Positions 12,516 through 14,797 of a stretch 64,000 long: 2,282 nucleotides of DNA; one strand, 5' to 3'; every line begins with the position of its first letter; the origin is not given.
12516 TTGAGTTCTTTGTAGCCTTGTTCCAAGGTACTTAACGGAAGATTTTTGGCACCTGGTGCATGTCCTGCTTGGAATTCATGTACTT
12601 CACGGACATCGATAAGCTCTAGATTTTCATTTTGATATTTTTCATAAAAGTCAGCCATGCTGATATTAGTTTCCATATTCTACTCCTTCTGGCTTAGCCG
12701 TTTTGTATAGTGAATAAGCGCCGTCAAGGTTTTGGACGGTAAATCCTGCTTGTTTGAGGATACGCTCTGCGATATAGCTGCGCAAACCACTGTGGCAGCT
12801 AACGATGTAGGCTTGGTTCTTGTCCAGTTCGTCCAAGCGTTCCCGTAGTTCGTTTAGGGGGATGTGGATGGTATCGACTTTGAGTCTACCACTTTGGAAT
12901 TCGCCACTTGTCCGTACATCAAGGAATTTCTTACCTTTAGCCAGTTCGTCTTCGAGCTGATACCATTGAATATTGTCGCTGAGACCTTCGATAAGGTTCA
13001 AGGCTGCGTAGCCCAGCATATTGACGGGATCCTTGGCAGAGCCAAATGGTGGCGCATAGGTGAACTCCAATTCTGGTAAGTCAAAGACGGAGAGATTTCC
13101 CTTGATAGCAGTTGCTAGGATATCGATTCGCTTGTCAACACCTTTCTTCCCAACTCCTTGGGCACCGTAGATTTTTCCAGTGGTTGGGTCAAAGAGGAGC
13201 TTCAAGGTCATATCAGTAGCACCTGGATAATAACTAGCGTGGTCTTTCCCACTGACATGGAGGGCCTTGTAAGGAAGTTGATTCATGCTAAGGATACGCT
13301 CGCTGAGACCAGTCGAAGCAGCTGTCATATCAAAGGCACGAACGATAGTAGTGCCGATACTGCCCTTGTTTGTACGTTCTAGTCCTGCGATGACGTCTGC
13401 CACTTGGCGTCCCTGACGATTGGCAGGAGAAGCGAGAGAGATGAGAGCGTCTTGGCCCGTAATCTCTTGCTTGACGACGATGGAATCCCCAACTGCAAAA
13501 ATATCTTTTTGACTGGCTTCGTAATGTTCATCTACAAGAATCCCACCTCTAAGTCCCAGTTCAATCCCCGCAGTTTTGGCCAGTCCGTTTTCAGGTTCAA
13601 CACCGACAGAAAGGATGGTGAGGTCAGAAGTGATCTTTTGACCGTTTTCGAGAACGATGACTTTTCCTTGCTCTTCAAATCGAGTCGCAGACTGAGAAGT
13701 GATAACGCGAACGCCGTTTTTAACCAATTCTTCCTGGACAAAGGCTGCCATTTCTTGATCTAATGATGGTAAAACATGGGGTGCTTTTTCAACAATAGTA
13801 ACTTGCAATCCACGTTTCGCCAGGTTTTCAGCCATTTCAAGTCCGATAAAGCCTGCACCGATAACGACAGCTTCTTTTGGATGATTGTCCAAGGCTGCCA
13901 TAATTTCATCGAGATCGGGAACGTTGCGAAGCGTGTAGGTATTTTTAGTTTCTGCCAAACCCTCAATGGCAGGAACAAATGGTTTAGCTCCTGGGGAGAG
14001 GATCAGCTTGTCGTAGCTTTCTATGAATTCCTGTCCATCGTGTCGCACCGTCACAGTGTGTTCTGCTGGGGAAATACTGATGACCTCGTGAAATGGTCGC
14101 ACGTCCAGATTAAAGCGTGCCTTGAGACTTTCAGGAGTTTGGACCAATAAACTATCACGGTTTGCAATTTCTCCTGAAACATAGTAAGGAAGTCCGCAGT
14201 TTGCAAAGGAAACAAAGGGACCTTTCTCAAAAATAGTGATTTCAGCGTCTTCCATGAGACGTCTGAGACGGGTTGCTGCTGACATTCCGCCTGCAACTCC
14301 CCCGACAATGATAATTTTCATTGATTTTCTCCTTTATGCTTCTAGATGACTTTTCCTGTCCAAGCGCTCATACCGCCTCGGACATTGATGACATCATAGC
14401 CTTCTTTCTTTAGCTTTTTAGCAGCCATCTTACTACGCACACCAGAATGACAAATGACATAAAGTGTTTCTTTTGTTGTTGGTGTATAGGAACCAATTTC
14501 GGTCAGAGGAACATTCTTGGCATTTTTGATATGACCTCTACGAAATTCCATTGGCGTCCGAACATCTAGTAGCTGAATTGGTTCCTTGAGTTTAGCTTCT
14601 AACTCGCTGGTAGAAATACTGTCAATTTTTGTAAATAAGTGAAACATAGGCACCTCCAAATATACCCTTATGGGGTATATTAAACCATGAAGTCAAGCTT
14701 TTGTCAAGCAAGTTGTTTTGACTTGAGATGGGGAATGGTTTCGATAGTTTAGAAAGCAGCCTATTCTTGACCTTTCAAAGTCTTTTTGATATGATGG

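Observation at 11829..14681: CsoR/CstR-like repressor paired with a rhodanese, CoADR-rhodanese, rhodanese operon carrying a perfect palindromic operator; regulator and target split by a BOX element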

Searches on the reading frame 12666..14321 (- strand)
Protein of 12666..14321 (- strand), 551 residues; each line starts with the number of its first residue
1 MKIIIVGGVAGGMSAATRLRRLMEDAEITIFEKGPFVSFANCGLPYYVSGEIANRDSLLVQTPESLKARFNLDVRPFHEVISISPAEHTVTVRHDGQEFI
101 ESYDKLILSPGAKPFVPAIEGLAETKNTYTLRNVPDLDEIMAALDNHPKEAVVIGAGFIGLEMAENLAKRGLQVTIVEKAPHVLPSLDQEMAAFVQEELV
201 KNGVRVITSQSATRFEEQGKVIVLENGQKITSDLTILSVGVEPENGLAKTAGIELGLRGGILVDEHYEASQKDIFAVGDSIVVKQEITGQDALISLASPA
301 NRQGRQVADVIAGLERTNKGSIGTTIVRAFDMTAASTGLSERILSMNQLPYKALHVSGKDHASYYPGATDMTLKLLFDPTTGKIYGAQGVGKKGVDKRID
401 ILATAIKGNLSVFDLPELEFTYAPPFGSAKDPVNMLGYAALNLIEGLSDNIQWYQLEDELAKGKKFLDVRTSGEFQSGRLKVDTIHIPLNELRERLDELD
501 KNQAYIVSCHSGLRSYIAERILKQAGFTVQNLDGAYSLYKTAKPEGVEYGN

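Call 3: search_protein_families(library=pfam, proteins=[window:12666-14321:-])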
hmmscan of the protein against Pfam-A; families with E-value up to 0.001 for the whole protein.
window:12666-14321:- (551 aa): 16 families
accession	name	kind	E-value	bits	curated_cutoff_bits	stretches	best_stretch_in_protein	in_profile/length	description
PF07992.20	Pyr_redox_2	-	8.6e-59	199.8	26.1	1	1-304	1-291/291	Pyridine nucleotide-disulphide oxidoreductase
PF00070.33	Pyr_redox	-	8.8e-22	77.9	22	1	151-223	2-78/82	Pyridine nucleotide-disulphide oxidoreductase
PF13738.12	Pyr_redox_3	-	2.6e-12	47.1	30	1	149-278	165-305/305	Pyridine nucleotide-disulphide oxidoreductase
PF02852.28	Pyr_redox_dim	-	3.2e-12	47.1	25.3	1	330-427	7-103/110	Pyridine nucleotide-disulphide oxidoreductase, dimerisation domain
PF13450.12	NAD_binding_8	-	5.9e-12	46.1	21.9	1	153-183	1-31/68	NAD(P)-binding Rossmann-like domain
PF00581.25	Rhodanese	-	8.1e-12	45.9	22.2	1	455-540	4-100/102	Rhodanese-like domain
PF01266.30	DAO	-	8.8e-11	42.4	27.9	1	151-181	2-32/353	FAD dependent oxidoreductase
PF05834.18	Lycopene_cycl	-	1.2e-06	28.3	23.4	0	152-184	3-37/380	Lycopene cyclase protein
PF13454.12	NAD_binding_9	-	1.7e-06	28.5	21.8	0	152-182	1-35/155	FAD-NAD(P)-binding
PF00890.30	FAD_binding_2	-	1.6e-05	24.8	20.4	0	151-181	2-32/414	FAD binding domain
PF02254.24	TrkA_N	-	2.3e-05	25.1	23.8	0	152-197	2-47/116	TrkA-N domain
PF02737.24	3HCDH_N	-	7e-05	23.2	22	1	152-198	3-49/180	3-hydroxyacyl-CoA dehydrogenase, NAD binding domain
PF03486.20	HI0933_like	-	0.0002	21.4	50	0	150-183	2-35/244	HI0933-like protein Rossmann domain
PF13241.12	NAD_binding_7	-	0.00023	22.1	22.1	0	143-188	2-41/104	Putative NAD(P)-binding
PF01946.23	Thi4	-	0.00025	20.8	26.2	0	149-179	18-49/235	Thi4 family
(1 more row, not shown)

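Call 4: search_protein_families(library=ncbifam, proteins=[window:12666-14321:-])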
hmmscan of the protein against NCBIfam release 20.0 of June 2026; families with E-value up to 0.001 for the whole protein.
window:12666-14321:- (551 aa): 93 families (the best 25 are shown)
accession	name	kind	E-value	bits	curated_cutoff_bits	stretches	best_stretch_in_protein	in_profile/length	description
TIGR03385.1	CoA_CoA_reduc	equivalog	3.1e-143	477.7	578.8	1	2-437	1-439/439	CoA-disulfide reductase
NF007123.0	PRK09564.1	equivalog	3e-112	375.6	458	1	1-440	1-443/444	CoA-disulfide reductase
NF010037.0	PRK13512.1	equivalog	2.4e-106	356.2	394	1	1-440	2-437/438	CoA-disulfide reductase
NF046103.1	NOXase_Strep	equivalog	4.5e-59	200.6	600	1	2-442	1-440/442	H2O-forming NADH oxidase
NF045765.1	PhenlGlyoxDHPadH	equivalog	3e-47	161.5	475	1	2-340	4-338/416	NADH-dependent phenylglyoxylate dehydrogenase subunit epsilon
TIGR02374.1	nitri_red_nirB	equivalog_domain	1e-43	149.9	578.35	1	4-331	2-322/794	nitrite reductase large subunit NirB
TIGR01350.1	lipoamide_DH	equivalog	3.4e-37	128.2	408.8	1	87-415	116-433/461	dihydrolipoyl dehydrogenase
NF003437.0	PRK04965.1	equivalog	3.5e-37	128.3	392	1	2-284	4-278/378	NADH:flavorubredoxin reductase NorW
NF042949.2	3PPDioc_HcaD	equivalog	4.5e-37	127.7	450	1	2-317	3-311/386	3-phenylpropionate/cinnamic acid dioxygenase ferredoxin--NAD(+) reductase subunit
TIGR02053.1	MerA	equivalog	3e-36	125.4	454.45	1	87-422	116-439/465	mercury(II) reductase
NF011565.0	PRK14989.1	subfamily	1.2e-33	116.2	883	1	23-289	28-291/847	nitrite reductase large subunit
NF003585.0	PRK05249.1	equivalog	5.9e-32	110.9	465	1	87-395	122-417/464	Si-specific NAD(P)(+) transhydrogenase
NF004943.0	PRK06292.2-1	equivalog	9.8e-31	107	432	1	86-420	114-439/456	dihydrolipoyl dehydrogenase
NF041853.1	hythiocyan_redase_MerA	equivalog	2.7e-30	105.6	650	1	96-280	113-294/440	hypothiocyanous acid reductase MerA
NF004945.0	PRK06292.2-3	equivalog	1.8e-29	103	494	1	91-422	120-438/457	dihydrolipoyl dehydrogenase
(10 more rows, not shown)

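Call 10: search_solved_structures(query=window:12666-14321:-, show_alignments=1, max_evalue=1e-50)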
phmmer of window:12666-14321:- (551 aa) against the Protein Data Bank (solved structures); distinct sequences matched with E-value up to 1e-50: 29.
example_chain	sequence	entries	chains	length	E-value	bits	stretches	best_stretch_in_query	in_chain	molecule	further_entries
8a56_A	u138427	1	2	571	1.4e-269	898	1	2-548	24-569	Coenzyme A-persulfide reductase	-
3icr_A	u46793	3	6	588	1.1e-180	604.8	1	2-549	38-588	Coenzyme A-Disulfide Reductase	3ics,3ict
3nta_A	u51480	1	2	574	4.4e-147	493.9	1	2-542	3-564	FAD-dependent pyridine nucleotide-disulphide oxidoreductase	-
4ocg_A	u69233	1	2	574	6.2e-146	490.1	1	2-542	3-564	FAD-dependent pyridine nucleotide-disulphide oxidoreductase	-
3ntd_A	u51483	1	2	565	2.2e-145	488.3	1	2-542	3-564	FAD-dependent pyridine nucleotide-disulphide oxidoreductase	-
3nt6_A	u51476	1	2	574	5.7e-144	483.7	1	2-542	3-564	FAD-dependent pyridine nucleotide-disulphide oxidoreductase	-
6pfz_D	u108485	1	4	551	2.4e-108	366.1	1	1-535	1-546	NADH oxidase (NoxA-3)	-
6ruz_A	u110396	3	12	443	1.8e-83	284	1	2-434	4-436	NADH oxidase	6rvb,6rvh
3cgb_A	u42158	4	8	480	7.6e-81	275.4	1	1-435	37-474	Pyridine nucleotide-disulfide oxidoreductase, class I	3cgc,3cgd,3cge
1yqz_A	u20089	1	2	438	3.1e-80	273.4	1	2-440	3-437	coenzyme A disulfide reductase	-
4em3_A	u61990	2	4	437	3.2e-80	273.3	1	2-440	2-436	Coenzyme A disulfide reductase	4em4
4emw_A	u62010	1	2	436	4.1e-80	273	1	2-440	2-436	Coenzyme A disulfide reductase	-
4eqs_A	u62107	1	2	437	1.1e-79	271.5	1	2-440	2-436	Coenzyme A disulfide reductase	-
4eqr_A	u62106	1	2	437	1.1e-79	271.5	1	2-440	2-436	Coenzyme A disulfide reductase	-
4eqw_A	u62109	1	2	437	4.1e-79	269.7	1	2-440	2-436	Coenzyme A disulfide reductase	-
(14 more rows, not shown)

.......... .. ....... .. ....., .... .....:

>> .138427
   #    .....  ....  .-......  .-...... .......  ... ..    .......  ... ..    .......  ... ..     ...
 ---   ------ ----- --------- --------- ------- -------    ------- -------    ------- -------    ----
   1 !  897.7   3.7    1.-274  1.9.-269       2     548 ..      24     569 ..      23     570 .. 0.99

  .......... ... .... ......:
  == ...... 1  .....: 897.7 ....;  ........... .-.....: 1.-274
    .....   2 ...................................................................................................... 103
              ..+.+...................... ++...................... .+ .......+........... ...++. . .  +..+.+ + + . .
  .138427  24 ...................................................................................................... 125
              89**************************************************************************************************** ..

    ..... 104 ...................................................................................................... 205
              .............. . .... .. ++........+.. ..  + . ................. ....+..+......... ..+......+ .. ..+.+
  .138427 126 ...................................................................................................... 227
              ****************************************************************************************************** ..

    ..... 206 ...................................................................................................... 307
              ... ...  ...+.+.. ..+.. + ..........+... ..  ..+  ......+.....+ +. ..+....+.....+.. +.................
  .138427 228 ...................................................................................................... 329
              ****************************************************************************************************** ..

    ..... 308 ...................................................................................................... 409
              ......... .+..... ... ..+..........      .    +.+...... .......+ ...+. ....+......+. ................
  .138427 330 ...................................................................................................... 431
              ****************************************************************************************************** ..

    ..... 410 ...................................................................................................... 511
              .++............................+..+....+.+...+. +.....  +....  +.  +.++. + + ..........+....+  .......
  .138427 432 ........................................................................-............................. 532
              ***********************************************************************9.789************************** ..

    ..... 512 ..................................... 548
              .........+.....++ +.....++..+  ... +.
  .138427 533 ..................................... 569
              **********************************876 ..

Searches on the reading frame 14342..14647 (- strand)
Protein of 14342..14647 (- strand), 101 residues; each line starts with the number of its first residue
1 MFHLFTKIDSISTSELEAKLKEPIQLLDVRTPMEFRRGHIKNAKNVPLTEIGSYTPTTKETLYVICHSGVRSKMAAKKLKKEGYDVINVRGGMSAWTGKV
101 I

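Call 3: search_protein_families(library=pfam, proteins=[window:14342-14647:-])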
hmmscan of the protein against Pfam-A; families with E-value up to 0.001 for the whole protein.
window:14342-14647:- (101 aa): 1 family
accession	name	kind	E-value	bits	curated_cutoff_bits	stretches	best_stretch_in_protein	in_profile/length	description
PF00581.25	Rhodanese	-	2.9e-18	66.6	22.2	1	13-98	2-101/102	Rhodanese-like domain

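Call 4: search_protein_families(library=ncbifam, proteins=[window:14342-14647:-])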
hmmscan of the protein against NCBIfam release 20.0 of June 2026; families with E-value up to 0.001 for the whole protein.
window:14342-14647:- (101 aa): 16 families
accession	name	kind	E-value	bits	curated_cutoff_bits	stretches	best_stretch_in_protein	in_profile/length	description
NF006444.0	PRK08762.1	equivalog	4.5e-16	58.5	449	1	6-98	12-109/387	molybdopterin-synthase adenylyltransferase MoeB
NF045521.1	rhoda_near_glyco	subfamily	1.1e-12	48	145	1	7-97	16-109/144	rhodanese homology domain-containing protein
NF001195.0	PRK00162.1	equivalog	2e-10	40.9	102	1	9-98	5-98/108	thiosulfate sulfurtransferase GlpE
NF007627.0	PRK10287.1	equivalog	3.5e-10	40.1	102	1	27-94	24-95/104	thiosulfate sulfurtransferase PspE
NF005646.0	PRK07411.1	equivalog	8.9e-10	38.2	633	1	7-99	280-382/390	molybdopterin-synthase adenylyltransferase MoeB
NF005902.0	PRK07878.1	equivalog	3.3e-09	36.1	647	1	10-99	288-384/392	adenylyltransferase/sulfurtransferase MoeZ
TIGR02981.1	phageshock_pspE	exception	3.8e-09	36.8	126.3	1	26-95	21-94/101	thiosulfate sulfurtransferase PspE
TIGR03167.1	tRNA_sel_U_synt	equivalog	7.7e-09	35.4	219.75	1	25-48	4-27/311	tRNA 2-selenouridine(34) synthase MnmH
NF008750.0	PRK11784.1-2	equivalog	8.9e-09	34.9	241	1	20-48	12-40/346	tRNA 2-selenouridine(34) synthase MnmH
NF008751.0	PRK11784.1-3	equivalog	2.1e-08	33.8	361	1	14-49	8-43/367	tRNA 2-selenouridine(34) synthase MnmH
NF041203.1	rhodanese_LYCAU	equivalog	6.7e-07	29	115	1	7-97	19-117/126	rhodanese-related (seleno)protein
NF008749.0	PRK11784.1-1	equivalog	7.2e-06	25.4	548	0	15-49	9-43/364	tRNA 2-selenouridine(34) synthase MnmH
NF008752.0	PRK11784.1-4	equivalog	7.2e-06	25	266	0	15-48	10-43/357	tRNA 2-selenouridine(34) synthase MnmH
TIGR04271.1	ThiI_C_thiazole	equivalog_domain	9.3e-06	25.6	70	1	11-89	14-98/101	thiazole biosynthesis protein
TIGR04568.1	arch_SelU_Nterm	equivalog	4.6e-05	23.3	200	0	9-49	89-129/215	selenouridine synthase SelU-like subunit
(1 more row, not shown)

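Call 43: search_solved_structures(query=window:14342-14647:-, max_evalue=1e-8)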
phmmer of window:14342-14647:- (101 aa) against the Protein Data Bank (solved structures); distinct sequences matched with E-value up to 1e-8: 9.
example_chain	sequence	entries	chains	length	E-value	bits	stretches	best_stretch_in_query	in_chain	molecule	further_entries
6mxv_A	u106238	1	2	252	2.1e-19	72.7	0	6-97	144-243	Rhodanese-like family protein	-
3iwh_A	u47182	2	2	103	2.9e-16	62.6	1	9-97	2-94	Rhodanese-like domain protein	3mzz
1yt8_A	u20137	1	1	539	3.7e-12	49.4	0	23-92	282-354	thiosulfate sulfurtransferase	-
3foj_A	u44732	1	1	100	1.6e-11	47.4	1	9-95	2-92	uncharacterized protein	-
8a56_A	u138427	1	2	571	7.8e-11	45.2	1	11-94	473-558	Coenzyme A-persulfide reductase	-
3icr_A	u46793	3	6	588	2.5e-10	43.6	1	8-95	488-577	Coenzyme A-Disulfide Reductase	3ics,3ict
3tp9_A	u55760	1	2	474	2.4e-09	40.4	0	11-99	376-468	BETA-LACTAMASE and RHODANESE DOMAIN PROTEIN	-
1gmx_A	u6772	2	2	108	6.7e-09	39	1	9-97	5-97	THIOSULFATE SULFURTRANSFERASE GLPE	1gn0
3gk5_A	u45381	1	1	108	7.4e-09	38.8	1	10-97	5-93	Uncharacterized rhodanese-related protein TVG0868615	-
